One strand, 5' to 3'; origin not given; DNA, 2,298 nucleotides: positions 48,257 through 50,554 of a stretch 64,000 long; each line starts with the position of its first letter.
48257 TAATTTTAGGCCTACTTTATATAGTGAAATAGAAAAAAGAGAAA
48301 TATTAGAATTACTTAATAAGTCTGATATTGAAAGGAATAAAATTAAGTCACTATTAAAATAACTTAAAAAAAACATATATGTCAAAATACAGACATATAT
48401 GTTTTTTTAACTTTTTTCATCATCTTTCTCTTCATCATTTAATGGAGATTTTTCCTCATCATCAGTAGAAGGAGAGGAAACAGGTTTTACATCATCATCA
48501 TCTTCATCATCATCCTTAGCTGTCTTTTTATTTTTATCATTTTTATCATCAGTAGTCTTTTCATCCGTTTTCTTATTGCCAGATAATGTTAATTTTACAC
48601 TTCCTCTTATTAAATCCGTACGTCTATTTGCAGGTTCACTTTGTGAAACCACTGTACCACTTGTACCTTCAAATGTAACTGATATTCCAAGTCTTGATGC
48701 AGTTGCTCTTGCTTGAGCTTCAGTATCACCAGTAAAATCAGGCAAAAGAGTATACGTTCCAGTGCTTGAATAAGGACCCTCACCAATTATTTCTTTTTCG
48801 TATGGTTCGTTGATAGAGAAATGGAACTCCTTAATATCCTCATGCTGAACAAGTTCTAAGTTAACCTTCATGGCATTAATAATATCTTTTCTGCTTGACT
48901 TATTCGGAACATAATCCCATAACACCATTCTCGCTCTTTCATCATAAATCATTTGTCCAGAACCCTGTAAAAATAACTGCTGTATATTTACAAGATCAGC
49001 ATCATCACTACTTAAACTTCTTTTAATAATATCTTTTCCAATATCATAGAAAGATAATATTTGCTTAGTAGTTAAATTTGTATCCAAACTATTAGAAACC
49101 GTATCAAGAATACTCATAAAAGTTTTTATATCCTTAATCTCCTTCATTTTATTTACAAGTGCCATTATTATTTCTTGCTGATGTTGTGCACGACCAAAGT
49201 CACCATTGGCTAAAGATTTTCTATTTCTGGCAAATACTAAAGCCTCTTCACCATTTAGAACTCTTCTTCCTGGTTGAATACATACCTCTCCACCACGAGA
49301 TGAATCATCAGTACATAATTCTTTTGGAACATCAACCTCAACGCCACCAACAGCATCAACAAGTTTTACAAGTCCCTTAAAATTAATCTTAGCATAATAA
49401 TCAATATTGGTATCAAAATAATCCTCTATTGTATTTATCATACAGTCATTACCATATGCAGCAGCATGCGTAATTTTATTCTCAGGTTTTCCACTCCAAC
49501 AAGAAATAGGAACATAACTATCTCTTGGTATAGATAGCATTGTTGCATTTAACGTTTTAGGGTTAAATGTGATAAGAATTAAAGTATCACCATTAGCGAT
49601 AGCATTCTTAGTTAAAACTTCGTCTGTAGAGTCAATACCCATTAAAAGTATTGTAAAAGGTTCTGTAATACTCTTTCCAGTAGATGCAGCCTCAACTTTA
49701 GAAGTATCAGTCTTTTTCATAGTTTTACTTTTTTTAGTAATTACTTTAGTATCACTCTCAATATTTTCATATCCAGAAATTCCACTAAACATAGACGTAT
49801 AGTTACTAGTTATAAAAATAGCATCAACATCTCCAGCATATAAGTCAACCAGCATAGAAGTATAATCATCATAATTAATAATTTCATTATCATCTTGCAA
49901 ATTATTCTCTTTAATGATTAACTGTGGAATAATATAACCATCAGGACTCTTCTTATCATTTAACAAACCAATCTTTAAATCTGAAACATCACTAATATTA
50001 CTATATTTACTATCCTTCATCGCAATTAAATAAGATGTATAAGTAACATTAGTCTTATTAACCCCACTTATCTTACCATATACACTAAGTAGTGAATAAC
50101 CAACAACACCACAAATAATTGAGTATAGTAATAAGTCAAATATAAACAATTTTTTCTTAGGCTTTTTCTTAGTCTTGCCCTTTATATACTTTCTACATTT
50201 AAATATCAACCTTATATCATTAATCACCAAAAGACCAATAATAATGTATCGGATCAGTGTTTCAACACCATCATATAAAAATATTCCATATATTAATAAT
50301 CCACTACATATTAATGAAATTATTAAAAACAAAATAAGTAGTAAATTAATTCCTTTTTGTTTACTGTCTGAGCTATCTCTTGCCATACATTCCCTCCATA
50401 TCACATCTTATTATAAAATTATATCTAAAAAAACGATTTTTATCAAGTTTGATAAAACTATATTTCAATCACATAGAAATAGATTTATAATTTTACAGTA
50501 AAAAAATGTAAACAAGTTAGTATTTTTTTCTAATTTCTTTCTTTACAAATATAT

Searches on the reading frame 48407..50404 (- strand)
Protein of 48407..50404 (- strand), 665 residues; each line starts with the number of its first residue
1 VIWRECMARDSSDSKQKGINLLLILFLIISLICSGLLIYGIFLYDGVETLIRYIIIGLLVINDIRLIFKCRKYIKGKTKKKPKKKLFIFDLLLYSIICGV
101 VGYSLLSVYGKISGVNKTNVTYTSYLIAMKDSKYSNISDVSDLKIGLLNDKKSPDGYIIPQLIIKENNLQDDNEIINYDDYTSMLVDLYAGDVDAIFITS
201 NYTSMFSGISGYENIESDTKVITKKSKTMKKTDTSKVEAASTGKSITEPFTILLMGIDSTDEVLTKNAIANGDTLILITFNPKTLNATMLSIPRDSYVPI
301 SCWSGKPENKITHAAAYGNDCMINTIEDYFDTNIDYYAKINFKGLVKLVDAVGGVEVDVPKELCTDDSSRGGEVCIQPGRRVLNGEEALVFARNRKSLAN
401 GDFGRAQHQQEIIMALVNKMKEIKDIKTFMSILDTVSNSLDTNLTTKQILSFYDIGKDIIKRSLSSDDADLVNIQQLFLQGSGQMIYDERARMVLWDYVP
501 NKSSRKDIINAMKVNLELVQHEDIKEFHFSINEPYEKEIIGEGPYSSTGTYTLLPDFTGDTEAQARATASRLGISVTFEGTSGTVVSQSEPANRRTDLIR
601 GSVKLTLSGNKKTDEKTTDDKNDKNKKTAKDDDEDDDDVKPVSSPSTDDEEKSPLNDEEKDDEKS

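Call 9: search_protein_families(library=pfam, proteins=[window:48407-50404:-], max_evalue=0.00001)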
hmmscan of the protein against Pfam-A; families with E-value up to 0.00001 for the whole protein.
window:48407-50404:- (665 aa): 3 families
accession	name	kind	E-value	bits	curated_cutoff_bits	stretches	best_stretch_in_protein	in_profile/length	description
PF03816.19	LytR_cpsA_psr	-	7.7e-46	156.4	24.6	1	272-421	2-149/150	LytR_cpsA_psr family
PF12974.12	Phosphonate-bd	-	6.9e-08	32.6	27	1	120-203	83-167/242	ABC transporter, phosphonate, periplasmic substrate-binding protein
PF03793.24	PASTA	-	2.8e-07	30.8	23.2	1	554-608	3-63/64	PASTA domain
